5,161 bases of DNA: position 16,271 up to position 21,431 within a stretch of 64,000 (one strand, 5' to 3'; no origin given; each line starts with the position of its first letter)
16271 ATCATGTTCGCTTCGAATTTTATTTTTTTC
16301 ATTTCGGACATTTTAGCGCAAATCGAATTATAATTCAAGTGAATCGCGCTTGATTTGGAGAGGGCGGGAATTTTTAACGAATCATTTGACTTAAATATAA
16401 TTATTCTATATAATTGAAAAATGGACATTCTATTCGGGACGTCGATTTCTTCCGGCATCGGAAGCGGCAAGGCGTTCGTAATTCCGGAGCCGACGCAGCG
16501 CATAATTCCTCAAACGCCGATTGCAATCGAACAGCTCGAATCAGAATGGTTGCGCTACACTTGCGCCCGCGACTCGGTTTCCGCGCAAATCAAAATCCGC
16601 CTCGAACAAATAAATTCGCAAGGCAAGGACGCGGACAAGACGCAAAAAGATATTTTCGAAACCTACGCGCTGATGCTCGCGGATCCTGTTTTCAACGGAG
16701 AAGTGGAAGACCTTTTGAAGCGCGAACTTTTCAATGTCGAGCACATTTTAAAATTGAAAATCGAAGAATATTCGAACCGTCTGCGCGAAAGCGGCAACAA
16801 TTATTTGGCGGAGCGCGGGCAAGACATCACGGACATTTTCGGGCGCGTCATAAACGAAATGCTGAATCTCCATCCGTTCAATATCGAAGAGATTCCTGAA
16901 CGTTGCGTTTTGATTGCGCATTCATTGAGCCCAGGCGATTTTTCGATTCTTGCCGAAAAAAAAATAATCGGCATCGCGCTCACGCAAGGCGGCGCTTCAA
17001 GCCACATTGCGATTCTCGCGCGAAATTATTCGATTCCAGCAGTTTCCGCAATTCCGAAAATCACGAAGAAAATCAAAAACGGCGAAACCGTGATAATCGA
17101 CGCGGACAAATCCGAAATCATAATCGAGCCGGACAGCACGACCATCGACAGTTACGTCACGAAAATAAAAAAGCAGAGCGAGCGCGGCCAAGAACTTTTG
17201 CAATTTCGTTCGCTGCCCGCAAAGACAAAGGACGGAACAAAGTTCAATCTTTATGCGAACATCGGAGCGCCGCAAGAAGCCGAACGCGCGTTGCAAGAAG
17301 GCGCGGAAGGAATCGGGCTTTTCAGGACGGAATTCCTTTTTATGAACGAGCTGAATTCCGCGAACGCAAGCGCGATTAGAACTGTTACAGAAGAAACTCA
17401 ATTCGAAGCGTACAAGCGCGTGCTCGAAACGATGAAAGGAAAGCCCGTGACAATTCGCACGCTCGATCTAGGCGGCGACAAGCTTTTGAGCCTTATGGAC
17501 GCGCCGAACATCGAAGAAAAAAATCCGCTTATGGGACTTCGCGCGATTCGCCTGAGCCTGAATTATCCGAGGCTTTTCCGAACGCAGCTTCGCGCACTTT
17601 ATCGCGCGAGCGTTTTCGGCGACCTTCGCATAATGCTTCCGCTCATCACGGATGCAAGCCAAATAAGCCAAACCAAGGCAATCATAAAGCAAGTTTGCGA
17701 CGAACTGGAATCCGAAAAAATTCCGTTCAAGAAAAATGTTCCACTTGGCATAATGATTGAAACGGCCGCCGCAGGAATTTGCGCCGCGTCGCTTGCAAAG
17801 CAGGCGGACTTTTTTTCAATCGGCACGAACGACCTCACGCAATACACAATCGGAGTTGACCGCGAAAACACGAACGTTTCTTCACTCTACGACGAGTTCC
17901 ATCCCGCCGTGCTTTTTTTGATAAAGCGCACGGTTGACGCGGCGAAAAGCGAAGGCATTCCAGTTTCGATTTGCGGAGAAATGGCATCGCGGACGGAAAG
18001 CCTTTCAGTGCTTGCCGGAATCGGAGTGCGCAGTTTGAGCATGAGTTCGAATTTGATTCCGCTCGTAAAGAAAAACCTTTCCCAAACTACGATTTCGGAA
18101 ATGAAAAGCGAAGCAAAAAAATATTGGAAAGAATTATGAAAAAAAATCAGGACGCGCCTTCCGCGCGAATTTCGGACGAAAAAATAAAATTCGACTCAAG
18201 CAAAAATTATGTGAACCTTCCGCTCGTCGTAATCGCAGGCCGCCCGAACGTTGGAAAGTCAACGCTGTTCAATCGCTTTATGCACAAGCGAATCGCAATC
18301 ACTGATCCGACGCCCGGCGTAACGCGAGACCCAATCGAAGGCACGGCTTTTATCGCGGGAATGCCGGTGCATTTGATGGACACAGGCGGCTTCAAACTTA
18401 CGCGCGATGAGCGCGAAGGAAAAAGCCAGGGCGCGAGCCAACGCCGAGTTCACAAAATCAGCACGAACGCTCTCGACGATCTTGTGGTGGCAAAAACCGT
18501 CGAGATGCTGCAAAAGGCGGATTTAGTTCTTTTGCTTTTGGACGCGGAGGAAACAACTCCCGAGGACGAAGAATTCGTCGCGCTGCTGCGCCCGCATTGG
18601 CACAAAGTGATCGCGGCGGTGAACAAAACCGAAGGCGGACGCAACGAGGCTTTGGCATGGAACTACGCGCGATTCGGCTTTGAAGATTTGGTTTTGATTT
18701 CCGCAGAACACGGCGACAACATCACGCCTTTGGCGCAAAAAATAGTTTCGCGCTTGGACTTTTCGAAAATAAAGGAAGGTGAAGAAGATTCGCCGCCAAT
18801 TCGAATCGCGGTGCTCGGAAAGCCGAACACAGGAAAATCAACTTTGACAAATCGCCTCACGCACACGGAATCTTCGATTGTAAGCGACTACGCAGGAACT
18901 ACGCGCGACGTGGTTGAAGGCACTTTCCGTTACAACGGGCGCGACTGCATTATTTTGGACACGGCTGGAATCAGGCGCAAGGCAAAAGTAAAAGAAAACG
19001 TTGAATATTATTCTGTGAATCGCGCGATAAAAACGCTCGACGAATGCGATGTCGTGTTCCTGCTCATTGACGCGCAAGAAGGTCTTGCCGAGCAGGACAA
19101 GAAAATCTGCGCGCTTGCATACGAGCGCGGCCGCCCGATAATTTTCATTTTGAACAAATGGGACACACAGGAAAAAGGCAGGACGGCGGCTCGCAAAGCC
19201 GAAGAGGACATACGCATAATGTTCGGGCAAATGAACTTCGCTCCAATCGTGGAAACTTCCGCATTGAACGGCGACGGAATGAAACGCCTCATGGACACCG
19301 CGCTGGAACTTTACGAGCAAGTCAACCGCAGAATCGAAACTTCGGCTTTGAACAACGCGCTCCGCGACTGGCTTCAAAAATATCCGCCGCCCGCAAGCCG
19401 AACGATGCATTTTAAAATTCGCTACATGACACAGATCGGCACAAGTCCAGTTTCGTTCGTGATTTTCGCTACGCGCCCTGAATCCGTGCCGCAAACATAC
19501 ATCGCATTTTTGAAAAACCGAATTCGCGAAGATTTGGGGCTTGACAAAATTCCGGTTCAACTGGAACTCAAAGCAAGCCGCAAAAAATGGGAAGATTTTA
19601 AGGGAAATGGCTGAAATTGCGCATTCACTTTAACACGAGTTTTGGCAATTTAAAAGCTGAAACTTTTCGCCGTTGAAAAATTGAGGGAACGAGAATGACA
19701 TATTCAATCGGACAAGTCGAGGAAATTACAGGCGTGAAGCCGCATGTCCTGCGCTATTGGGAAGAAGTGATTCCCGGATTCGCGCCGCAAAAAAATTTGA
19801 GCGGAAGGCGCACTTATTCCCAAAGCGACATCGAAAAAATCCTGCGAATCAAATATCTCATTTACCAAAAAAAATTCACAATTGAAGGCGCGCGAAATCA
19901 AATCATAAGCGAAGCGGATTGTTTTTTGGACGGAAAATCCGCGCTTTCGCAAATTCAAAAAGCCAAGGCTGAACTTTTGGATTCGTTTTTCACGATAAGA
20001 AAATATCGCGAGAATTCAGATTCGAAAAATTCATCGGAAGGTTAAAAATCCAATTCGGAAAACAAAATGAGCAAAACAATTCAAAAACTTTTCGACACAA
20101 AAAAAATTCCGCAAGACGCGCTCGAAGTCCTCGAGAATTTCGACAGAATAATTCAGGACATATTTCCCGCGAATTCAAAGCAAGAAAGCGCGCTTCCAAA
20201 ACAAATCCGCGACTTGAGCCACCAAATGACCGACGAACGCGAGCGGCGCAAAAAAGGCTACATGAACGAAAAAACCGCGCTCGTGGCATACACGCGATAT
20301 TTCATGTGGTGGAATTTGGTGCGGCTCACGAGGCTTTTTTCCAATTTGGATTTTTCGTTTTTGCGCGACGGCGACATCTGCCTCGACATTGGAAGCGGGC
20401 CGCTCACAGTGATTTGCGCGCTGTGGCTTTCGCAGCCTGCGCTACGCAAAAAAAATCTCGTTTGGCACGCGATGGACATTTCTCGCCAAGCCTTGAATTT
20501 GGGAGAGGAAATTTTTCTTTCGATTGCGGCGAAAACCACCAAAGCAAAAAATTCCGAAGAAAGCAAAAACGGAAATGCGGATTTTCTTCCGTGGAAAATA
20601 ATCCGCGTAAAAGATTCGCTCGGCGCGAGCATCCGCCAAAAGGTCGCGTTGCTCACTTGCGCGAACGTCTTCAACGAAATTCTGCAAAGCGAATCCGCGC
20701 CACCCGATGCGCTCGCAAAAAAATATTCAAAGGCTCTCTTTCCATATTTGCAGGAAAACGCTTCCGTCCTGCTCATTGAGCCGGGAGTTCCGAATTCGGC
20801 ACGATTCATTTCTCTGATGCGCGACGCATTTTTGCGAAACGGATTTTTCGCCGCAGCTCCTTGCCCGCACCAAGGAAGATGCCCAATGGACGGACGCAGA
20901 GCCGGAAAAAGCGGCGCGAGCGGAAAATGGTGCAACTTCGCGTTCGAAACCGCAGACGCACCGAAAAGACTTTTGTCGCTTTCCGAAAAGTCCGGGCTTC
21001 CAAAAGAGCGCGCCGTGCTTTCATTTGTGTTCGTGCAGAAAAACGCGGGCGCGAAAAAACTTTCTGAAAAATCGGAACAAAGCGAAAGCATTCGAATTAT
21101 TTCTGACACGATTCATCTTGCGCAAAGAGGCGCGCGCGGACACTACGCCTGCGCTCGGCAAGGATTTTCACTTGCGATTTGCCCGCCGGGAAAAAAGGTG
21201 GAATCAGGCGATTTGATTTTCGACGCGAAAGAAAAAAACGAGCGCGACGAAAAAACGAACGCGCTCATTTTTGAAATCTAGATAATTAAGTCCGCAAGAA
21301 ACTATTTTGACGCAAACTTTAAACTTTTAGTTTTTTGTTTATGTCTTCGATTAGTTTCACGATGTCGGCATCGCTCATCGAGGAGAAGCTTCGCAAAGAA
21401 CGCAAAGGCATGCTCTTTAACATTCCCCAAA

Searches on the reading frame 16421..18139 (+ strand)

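Call 7: search_protein_families(library=pfam, proteins=[window:16421-18139:+], max_evalue=0.01)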
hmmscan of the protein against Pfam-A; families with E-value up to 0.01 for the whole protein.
window:16421-18139:+ (572 aa): 3 families
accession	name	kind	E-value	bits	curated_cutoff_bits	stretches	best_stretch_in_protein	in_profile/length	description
PF02896.24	PEP-utilizers_C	-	1.8e-106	356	22.8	1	260-556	5-291/293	PEP-utilising enzyme, PEP-binding domain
PF05524.18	PEP-utilisers_N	-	2.5e-21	76.5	24.4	1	6-132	2-121/121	PEP-utilising enzyme, N-terminal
PF00391.29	PEP-utilizers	-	1.2e-18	66.9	23.1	1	158-230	1-71/72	PEP-utilising enzyme, mobile domain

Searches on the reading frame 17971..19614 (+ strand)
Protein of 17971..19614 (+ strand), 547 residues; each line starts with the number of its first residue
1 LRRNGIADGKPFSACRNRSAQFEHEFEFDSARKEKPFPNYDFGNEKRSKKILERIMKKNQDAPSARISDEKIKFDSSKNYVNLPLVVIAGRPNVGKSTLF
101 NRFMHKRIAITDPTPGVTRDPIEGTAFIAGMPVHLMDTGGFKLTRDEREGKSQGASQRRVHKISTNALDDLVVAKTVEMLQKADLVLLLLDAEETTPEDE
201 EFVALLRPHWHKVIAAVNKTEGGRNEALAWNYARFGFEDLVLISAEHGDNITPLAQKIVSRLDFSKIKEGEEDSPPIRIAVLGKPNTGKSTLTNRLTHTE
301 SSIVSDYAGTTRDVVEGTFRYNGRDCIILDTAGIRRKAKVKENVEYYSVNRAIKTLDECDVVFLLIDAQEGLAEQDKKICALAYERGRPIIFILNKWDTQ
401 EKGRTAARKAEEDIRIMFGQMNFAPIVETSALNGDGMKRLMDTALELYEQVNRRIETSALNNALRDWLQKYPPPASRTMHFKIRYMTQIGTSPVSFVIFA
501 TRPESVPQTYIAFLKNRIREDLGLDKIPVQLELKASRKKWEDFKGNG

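Call 7: search_protein_families(library=pfam, proteins=[window:17971-19614:+], max_evalue=0.01)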
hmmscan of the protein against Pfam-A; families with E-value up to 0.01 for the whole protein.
window:17971-19614:+ (547 aa): 22 families
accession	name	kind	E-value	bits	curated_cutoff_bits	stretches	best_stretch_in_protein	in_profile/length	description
PF01926.29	MMR_HSR1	-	1.4e-52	177.1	21.9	2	278-396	1-113/113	50S ribosome-binding GTPase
PF14714.11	KH_dom-like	-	1.2e-25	90.1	27.3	1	454-534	1-81/81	KH-domain-like of EngA bacterial GTPase enzymes, C-terminal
PF02421.24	FeoB_N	-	1.8e-24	86.5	27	2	278-443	2-155/156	Ferrous iron transport protein B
PF00009.33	GTP_EFTU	-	2.1e-21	76.8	26.5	1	277-448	4-186/188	Elongation factor Tu GTP binding domain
PF00350.29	Dynamin_N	-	1.1e-10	42.2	27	0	86-123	1-37/168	Dynamin family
PF00071.28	Ras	-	1.5e-08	34.8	21.6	1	279-446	2-158/162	Ras family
PF03193.22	RsgA_GTPase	-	7.5e-07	29.6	30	0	62-106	84-129/174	RsgA GTPase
PF00025.27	Arf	-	1.6e-06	28.2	22.3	0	86-145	17-72/174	ADP-ribosylation factor family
PF08477.19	Roc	-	2.7e-06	28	27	0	86-116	2-33/119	Ras of Complex, Roc, domain of DAPkinase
PF03308.22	MeaB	-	2.4e-05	23.9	23.1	0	391-453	175-240/273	Methylmalonyl Co-A mutase-associated GTPase MeaB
PF05621.17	TniB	-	7.2e-05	22.7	22.4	0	82-107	34-59/189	Bacterial TniB protein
PF13238.12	AAA_18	-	0.00014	22.7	29.4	0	279-308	1-32/128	AAA domain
PF04548.22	AIG1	-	0.00022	21.1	27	0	278-380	2-104/212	AIG1 family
PF03266.21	NTPase_1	-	0.0005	20.4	23.9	0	86-106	2-22/168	NTPase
PF00910.28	RNA_helicase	-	0.00052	20.9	21.5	0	280-333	2-59/105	RNA helicase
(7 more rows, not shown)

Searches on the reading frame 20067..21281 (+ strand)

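Call 7: search_protein_families(library=pfam, proteins=[window:20067-21281:+], max_evalue=0.01)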
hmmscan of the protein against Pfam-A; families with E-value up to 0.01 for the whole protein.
window:20067-21281:+ (404 aa): 1 family
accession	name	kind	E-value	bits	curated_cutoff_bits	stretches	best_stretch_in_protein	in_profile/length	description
PF09243.16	Rsm22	-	5.2e-12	46.2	23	1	105-327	38-217/275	Mitochondrial small ribosomal subunit Rsm22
